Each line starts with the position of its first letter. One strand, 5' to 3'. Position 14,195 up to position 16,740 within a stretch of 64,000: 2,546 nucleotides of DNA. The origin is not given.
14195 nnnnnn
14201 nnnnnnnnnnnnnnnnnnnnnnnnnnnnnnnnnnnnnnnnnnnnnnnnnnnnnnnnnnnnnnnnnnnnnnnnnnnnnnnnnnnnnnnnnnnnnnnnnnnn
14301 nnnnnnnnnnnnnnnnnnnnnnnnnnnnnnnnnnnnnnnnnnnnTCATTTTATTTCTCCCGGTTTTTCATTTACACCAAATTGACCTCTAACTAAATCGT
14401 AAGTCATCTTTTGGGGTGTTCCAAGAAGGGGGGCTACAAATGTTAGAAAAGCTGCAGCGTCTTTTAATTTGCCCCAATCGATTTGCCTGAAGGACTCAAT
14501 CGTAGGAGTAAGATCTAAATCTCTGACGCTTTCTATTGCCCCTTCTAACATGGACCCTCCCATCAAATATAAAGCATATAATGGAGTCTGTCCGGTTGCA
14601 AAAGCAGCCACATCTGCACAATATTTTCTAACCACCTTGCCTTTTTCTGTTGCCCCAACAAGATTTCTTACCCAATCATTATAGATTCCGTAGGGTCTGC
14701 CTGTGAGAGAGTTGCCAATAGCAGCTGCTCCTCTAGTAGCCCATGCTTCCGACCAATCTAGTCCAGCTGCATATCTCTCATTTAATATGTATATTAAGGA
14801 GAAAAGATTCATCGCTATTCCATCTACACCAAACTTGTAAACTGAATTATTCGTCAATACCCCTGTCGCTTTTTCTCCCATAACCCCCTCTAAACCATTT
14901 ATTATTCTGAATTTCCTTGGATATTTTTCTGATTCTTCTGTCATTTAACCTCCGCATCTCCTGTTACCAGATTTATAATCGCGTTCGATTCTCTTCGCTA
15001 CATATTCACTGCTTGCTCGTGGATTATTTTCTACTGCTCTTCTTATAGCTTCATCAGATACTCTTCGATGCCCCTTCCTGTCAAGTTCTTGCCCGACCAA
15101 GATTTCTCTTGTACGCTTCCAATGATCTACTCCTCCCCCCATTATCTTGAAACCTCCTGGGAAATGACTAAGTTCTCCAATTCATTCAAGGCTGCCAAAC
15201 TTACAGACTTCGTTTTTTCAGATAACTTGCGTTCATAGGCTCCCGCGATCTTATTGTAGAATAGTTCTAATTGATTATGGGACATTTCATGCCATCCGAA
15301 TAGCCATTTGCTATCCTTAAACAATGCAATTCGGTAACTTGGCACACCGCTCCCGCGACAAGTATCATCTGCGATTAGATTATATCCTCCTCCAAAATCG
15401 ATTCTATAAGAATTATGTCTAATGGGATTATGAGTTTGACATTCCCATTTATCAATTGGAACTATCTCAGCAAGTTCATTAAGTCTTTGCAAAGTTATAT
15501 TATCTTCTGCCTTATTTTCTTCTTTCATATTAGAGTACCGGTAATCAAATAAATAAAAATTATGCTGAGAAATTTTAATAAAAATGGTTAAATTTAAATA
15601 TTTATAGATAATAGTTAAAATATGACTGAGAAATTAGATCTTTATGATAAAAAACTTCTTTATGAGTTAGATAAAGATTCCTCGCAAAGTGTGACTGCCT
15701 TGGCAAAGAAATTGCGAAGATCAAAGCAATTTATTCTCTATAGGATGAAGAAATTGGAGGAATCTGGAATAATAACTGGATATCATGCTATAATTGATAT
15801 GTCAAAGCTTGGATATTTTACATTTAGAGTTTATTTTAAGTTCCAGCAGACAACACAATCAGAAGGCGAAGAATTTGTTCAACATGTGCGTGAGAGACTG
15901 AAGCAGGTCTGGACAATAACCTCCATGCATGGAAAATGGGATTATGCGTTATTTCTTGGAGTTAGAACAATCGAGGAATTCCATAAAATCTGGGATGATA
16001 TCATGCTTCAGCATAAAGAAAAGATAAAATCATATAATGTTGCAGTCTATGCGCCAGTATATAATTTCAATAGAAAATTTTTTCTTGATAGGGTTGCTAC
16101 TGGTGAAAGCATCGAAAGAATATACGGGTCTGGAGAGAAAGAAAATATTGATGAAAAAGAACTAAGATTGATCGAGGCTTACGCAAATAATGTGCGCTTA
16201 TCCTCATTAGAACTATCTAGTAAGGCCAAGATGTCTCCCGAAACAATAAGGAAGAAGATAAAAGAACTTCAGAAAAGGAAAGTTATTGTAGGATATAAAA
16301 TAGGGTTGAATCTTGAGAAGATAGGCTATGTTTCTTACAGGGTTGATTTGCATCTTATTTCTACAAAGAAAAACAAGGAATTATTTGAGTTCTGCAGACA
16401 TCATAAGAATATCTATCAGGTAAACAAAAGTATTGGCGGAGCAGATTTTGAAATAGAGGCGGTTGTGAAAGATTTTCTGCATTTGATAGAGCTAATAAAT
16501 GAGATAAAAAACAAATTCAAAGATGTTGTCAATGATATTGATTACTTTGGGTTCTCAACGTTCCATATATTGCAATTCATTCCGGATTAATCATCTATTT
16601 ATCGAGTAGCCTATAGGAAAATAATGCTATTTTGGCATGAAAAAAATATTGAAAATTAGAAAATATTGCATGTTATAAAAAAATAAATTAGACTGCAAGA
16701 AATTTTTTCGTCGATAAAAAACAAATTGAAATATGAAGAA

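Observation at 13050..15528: Tightly coupled minus-strand operon of five or six proteins without recognisable families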

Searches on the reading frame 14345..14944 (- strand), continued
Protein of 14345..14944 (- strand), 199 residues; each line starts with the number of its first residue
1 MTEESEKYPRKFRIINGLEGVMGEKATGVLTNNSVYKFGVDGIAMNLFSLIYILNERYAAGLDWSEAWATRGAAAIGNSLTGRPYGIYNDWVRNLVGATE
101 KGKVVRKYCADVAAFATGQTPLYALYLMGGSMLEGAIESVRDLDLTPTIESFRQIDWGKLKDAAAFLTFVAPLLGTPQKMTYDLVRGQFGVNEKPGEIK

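Call 100: fold_search(model_id=the predicted structure, library=pdb)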
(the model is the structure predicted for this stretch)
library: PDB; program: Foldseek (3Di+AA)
matches with E <= 10: 146; with E <= 0.001: 0
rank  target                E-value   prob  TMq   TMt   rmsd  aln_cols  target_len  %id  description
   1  3ilc                  7.3e-01  0.25  0.22  0.28  16.4       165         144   13  Crystal structure of mouse Bcl-xl mutant (Y101A) at pH 6.0 (released 2010-04-14)
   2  1r2d                  8.0e-01  0.23  0.22  0.29  16.6       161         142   13  Structure of Human Bcl-XL at 1.95 Angstroms (released 2004-02-03)
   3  3iih                  1.0e+00  0.16  0.21  0.26  16.6       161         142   15  Crystal structure of mouse Bcl-xl (wt) at pH 6.0 (released 2010-04-14)
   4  1pq0                  1.0e+00  0.15  0.21  0.26  16.5       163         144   15  Crystal structure of mouse Bcl-xl (released 2003-09-23)
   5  3ihc                  1.1e+00  0.15  0.21  0.26  16.4       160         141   16  Crystal structure of mouse Bcl-xl (wt) at pH 5.0 (released 2010-04-14)
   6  8d9p                  1.1e+00  0.14  0.20  0.20  15.7       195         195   10  De Novo Photosynthetic Reaction Center Protein Equipped with Heme B and Mn(II) cations (released 2022-09-28)
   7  1r2e                  1.2e+00  0.14  0.21  0.26  16.4       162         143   15  Human Bcl-XL containing a Glu to Leu mutation at position 92 (released 2004-02-03)
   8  1r2h                  1.3e+00  0.18  0.23  0.29  16.7       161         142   12  Human Bcl-XL containing an Ala to Leu mutation at position 142 (released 2004-02-03)
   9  3ihd                  1.5e+00  0.14  0.21  0.27  16.3       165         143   14  Crystal structure of mouse Bcl-xl mutant (Y101A) at pH 5.0 (released 2010-04-14)
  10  8a6m_MODEL_1_A        1.5e+00  0.13  0.20  0.23  14.1       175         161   11  Phosphatidylserine-dependent synaptic vesicle membrane sculpting by synaptogyrin (released 2023-05-24)
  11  6k5s_B                1.5e+00  0.07  0.16  0.15  18.2       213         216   11  Crystal structure of the Helical domain of S. pombe Tbf1 (released 2020-06-03)
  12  3cva                  1.6e+00  0.16  0.21  0.27  16.6       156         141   15  Human Bcl-xL containing a Trp to Ala mutation at position 137 (released 2009-03-24)
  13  7ca4                  1.9e+00  0.11  0.21  0.26  16.3       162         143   15  The Crystal Structure of human Bcl-2-like protein 1 from Biortus (released 2020-07-08)
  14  5sv0_J                1.9e+00  0.08  0.19  0.18  25.2       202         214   14  Structure of the ExbB/ExbD complex from E. coli at pH 7.0 (released 2016-09-28)
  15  1o5h_B                2.0e+00  0.08  0.18  0.19  20.1       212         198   12  Crystal structure of formiminotetrahydrofolate cyclodeaminase (TM1560) from Thermotoga maritima at 2.80 A resolution (released 2003-09-30)
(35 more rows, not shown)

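Call 108: find_related_loci(query=A2, collection=viral_contigs, flank=5000)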
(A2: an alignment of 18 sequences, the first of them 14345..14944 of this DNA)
Query A2 (199 aa) in viral_contigs; peptide patterns used: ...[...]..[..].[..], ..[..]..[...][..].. (x = any residue, [..] = any of these).
385 stretches matched a pattern, but none encodes a relative of the query by tblastn (E <= 1e-3).

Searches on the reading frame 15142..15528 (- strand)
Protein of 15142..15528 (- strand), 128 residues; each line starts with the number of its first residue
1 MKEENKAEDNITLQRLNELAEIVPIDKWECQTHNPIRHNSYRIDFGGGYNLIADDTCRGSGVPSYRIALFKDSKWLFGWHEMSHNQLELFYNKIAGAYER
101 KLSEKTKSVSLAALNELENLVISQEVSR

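Call 3: search_protein_families(library=pfam, proteins=[window:15142-15528:-], max_evalue=1)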
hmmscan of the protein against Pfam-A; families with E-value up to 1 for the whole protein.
window:15142-15528:- (128 aa): 0 families

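Call 4: search_protein_families(library=padloc, proteins=[window:15142-15528:-], max_evalue=1)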
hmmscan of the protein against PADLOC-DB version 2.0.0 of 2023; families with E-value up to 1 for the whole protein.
window:15142-15528:- (128 aa): 0 families

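Call 5: search_protein_families(library=phrogs, proteins=[window:15142-15528:-], max_evalue=1)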
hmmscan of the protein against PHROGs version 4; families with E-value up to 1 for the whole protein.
window:15142-15528:- (128 aa): 0 families

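Call 6: search_protein_families(library=ncbifam, proteins=[window:15142-15528:-], max_evalue=1)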
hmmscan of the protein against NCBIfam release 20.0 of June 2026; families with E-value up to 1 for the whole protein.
window:15142-15528:- (128 aa): 0 families

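Call 104: list_cluster_members(proteins=[window:15142-15528:-, window:14945-15142:-, window:14345-14944:-, window:13740-14348:-, window:13335-13739:-, window:13050-13298:-, window:12832-13053:+, window:12397-12741:+, window:15622-16590:+])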
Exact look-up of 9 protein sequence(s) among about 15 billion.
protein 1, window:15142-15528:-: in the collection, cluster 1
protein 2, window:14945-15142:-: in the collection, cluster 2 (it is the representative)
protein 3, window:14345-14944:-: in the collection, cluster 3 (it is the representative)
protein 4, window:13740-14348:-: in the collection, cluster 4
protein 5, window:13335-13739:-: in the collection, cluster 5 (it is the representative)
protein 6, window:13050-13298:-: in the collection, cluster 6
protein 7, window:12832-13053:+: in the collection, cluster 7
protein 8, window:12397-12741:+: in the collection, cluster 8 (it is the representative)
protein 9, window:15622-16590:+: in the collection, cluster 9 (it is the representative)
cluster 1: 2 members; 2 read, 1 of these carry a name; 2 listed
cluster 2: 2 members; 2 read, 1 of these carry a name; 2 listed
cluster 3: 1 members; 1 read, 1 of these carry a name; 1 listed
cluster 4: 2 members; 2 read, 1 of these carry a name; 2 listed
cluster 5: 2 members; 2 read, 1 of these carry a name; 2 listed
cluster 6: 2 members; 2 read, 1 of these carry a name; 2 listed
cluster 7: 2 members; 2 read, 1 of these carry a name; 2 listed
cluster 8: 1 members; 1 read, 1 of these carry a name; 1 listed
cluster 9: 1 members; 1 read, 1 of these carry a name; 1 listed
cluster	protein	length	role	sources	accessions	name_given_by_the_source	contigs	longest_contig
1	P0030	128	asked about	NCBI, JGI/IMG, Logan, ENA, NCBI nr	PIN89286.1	hypothetical protein COU60_03970 [Candidatus Pacearchaeota archaeon ... | MAG: hypothetical protein COU60_03970 [Candidatus Pacearchaeota archaeon ...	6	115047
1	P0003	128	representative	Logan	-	-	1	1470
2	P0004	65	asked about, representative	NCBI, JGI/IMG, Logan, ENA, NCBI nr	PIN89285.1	hypothetical protein COU60_03965 [Candidatus Pacearchaeota archaeon ... | MAG: hypothetical protein COU60_03965 [Candidatus Pacearchaeota archaeon ...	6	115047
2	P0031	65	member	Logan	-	-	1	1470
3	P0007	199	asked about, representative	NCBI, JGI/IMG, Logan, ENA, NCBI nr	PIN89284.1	hypothetical protein COU60_03960 [Candidatus Pacearchaeota archaeon ... | MAG: hypothetical protein COU60_03960 [Candidatus Pacearchaeota archaeon ...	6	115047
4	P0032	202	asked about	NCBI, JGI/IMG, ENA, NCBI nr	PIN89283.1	hypothetical protein COU60_03955 [Candidatus Pacearchaeota archaeon ... | MAG: hypothetical protein COU60_03955 [Candidatus Pacearchaeota archaeon ...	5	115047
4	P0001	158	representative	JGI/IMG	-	-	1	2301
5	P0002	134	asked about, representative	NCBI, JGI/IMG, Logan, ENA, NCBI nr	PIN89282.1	hypothetical protein COU60_03950 [Candidatus Pacearchaeota archaeon ... | MAG: hypothetical protein COU60_03950 [Candidatus Pacearchaeota archaeon ...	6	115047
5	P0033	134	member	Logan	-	-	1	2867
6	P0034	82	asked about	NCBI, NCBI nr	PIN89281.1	hypothetical protein COU60_03945 [Candidatus Pacearchaeota archaeon ... | MAG: hypothetical protein COU60_03945 [Candidatus Pacearchaeota archaeon ...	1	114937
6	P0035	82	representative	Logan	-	-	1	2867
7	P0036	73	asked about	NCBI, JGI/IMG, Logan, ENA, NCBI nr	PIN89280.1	hypothetical protein COU60_03940 [Candidatus Pacearchaeota archaeon ... | MAG: hypothetical protein COU60_03940 [Candidatus Pacearchaeota archaeon ...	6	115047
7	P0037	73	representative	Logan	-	-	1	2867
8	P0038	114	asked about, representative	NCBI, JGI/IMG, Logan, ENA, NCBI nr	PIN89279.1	hypothetical protein COU60_03935 [Candidatus Pacearchaeota archaeon ... | MAG: hypothetical protein COU60_03935 [Candidatus Pacearchaeota archaeon ...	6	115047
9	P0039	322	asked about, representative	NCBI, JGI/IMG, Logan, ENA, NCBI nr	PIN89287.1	hypothetical protein COU60_03975 [Candidatus Pacearchaeota archaeon ... | MAG: hypothetical protein COU60_03975 [Candidatus Pacearchaeota archaeon ...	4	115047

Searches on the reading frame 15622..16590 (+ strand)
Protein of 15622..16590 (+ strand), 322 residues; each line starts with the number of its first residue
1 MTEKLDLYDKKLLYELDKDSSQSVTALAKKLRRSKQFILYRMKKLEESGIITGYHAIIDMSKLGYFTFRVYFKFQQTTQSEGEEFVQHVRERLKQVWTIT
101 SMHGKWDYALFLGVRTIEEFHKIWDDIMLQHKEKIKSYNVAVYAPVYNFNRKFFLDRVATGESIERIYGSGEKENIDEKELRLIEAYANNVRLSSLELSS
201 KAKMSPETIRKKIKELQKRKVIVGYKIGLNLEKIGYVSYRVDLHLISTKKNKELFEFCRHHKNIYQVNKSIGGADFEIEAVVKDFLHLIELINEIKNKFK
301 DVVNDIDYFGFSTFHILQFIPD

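Call 3: search_protein_families(library=pfam, proteins=[window:15622-16590:+], max_evalue=1)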
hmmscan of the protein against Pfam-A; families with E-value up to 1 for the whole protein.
window:15622-16590:+ (322 aa): 17 families
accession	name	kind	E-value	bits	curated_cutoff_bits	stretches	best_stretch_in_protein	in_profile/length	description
PF13412.12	HTH_24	-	3.6e-15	55.7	21.9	2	5-52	1-48/48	Winged helix-turn-helix DNA-binding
PF13404.12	HTH_AsnC-type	-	1.1e-11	44.7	27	2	5-46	1-42/42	AsnC-type helix-turn-helix domain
PF01037.27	AsnC_trans_reg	-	4.9e-07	30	25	2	80-129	8-57/73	Lrp/AsnC ligand binding domain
PF08279.18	HTH_11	-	2.3e-06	27.8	25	2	11-56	4-44/55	HTH domain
PF12840.13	HTH_20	-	3.7e-06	27.3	27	1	16-52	13-49/51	Helix-turn-helix domain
PF01047.28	MarR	-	0.00015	22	24.6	1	12-52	8-48/59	MarR family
PF25212.1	HVO_A0114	-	0.00094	19.4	27.6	1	11-52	26-67/84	HVO_A0114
PF13545.12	HTH_Crp_2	-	0.001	19.4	27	1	190-223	20-53/70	Crp-like helix-turn-helix domain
PF08220.18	HTH_DeoR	-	0.0065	16.6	21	1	195-222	17-44/57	DeoR-like helix-turn-helix domain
PF12802.13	MarR_2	-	0.017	15.7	27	0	13-52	11-51/61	MarR family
PF04182.18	B-block_TFIIIC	-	0.021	15.3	22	0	27-56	24-53/73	B-block binding subunit of TFIIIC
PF02082.26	Rrf2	-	0.025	15.2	30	0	14-52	16-54/132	Iron-dependent Transcriptional regulator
PF23989.1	PilB3_C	-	0.047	14.3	27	1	6-44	6-44/83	PilB3-like, C-terminal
PF22451.2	NirdL-like_HTH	-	0.074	13.1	27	0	26-51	21-46/47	Siroheme decarboxylase NirDL-like HTH domain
PF23874.1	Phage_Hfq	-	0.075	13.7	24.2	0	85-141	39-96/98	Hfq-like protein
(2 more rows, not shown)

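Call 4: search_protein_families(library=padloc, proteins=[window:15622-16590:+], max_evalue=1)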
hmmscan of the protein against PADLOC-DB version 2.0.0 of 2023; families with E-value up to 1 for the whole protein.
window:15622-16590:+ (322 aa): 13 families
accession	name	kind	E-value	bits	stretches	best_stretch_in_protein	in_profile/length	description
PDLC01268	CasR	-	2.1e-07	29.1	2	9-52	126-168/179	"CAS-I,CAS-II,CAS-III,CAS-IV,CAS-V,CAS-VI; associated_signaling"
PDLC01044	Csa3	-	5.9e-07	27.6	2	172-235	130-190/194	Type I-A associated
PDLC01434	CasR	-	6.1e-07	27.5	2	8-65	129-187/191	"CAS-I,CAS-II,CAS-III,CAS-IV,CAS-V,CAS-VI; associated_signaling"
PDLC01848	CARF3--CARF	-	6.3e-06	24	2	174-225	133-182/197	-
PDLC02975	WH_III-A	-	1.7e-05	23.2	2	8-75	4-71/103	-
PDLC01850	CARF3--CARF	-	2e-05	22.6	2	175-221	142-188/209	-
PDLC01852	CARF3--CARF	-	4.3e-05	21.5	2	171-223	136-188/208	-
PDLC01866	CARF3--CARF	-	8.9e-05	20.6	1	4-52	136-184/207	-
PDLC02353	AbiV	-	0.0033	15.2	1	73-136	18-80/196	AbiV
PDLC01879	CARF3--CARF_TM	-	0.0044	14.7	2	175-228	153-205/222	-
PDLC01860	CARF3--CARF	-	0.0071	14.5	1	175-222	140-187/210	-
PDLC01858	CARF3--CARF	-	0.021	12.8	1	174-222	140-187/204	-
PDLC01849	CARF3--CARF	-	0.15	9.8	1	9-53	140-183/197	-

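Call 5: search_protein_families(library=phrogs, proteins=[window:15622-16590:+], max_evalue=1)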
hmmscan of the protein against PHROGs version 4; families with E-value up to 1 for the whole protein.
window:15622-16590:+ (322 aa): 13 families
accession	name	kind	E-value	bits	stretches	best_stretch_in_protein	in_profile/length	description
phrog_678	-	DNA, RNA and nucleotide metabolism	0.00059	20.5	1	190-250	83-143/346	replication initiation O-like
phrog_3675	-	unknown function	0.0014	19.5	1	11-60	15-65/110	-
phrog_12156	-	DNA, RNA and nucleotide metabolism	0.0033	17.1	1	140-223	379-468/485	DNA helicase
phrog_18734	-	unknown function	0.0097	17.1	0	207-221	28-42/43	-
phrog_2868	-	unknown function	0.016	16.1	1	71-147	51-129/154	-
phrog_270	-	DNA, RNA and nucleotide metabolism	0.038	14.4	1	5-83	45-125/383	replication initiation protein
phrog_1032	-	DNA, RNA and nucleotide metabolism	0.07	14.1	0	197-223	42-68/281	replication initiation protein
phrog_32529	-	unknown function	0.11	13.7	0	176-226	14-64/73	-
phrog_1368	-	transcription regulation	0.13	13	0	23-52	29-58/101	transcriptional regulator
phrog_8102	-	DNA, RNA and nucleotide metabolism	0.13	12.3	0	194-224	60-90/337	replication initiation protein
phrog_2440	-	transcription regulation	0.19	12.6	0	9-53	30-77/126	transcriptional regulator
phrog_30562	-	unknown function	0.25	12.6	1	187-222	48-83/105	-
phrog_6048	-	unknown function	0.86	11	0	172-221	27-78/89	-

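Call 6: search_protein_families(library=ncbifam, proteins=[window:15622-16590:+], max_evalue=1)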
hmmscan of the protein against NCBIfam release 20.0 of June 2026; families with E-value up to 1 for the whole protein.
window:15622-16590:+ (322 aa): 20 families
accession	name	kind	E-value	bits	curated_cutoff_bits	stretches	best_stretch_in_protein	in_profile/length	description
NF008370.0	PRK11169.1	equivalog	1.9e-18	66.7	233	2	3-130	10-137/164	leucine-responsive transcriptional regulator Lrp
NF040820.1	trans_reg_LrpA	equivalog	7e-16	58.4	250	2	5-66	2-63/141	HTH-type transcriptional regulator LrpA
NF041396.1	TranRegLrp_Halo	equivalog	2.1e-15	56.9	190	2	8-108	6-103/149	HTH-type transcriptional regulator Lrp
NF008384.0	PRK11179.1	equivalog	3.7e-14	52.8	227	2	3-138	5-137/153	transcriptional regulator AsnC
NF053758.1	ChrTpTrnRegChrS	equivalog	1.1e-13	51.2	250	2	4-102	11-103/158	chromate efflux transcriptional regulator ChrS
NF041395.1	TranRegLrpA1_Halo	equivalog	3.4e-12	46.6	250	2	10-101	8-93/142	HTH-type transcriptional regulator LrpA1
NF040947.1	trans_reg_LysM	equivalog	6.4e-12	45.4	180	2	6-127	2-118/136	HTH-type transcriptional regulator LysM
NF040708.3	Siroheme_Dcarb_AhbA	equivalog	1.7e-05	24.6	140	1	24-87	19-82/144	siroheme decarboxylase subunit alpha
NF040707.3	Siroheme_Dcarb_AhbB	equivalog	6.8e-05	22.6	125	1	23-127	15-121/146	siroheme decarboxylase subunit beta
TIGR02702.1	SufR_cyano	equivalog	0.00015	21.5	178.8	2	11-67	5-59/208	iron-sulfur cluster biosynthesis transcriptional regulator SufR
TIGR01884.1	cas_HTH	subfamily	0.0007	19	60.2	2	5-52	140-187/202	CRISPR-associated CARF protein Csa3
NF040939.2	trans_reg_lrs14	equivalog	0.002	18.1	90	1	10-52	24-67/103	Lrs14 family HTH-type transcriptional regulator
NF007720.0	PRK10411.1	equivalog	0.0079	15.5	259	1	182-222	8-48/243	L-fucose operon activator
NF033788.1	HTH_metalloreg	subfamily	0.011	15.6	55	0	11-52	15-56/77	metalloregulator ArsR/SmtB family transcription factor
NF038251.1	AdcR_fam_Zn_TF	equivalog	0.015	15.5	175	0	191-286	48-136/143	zinc-dependent MarR family transcriptional regulator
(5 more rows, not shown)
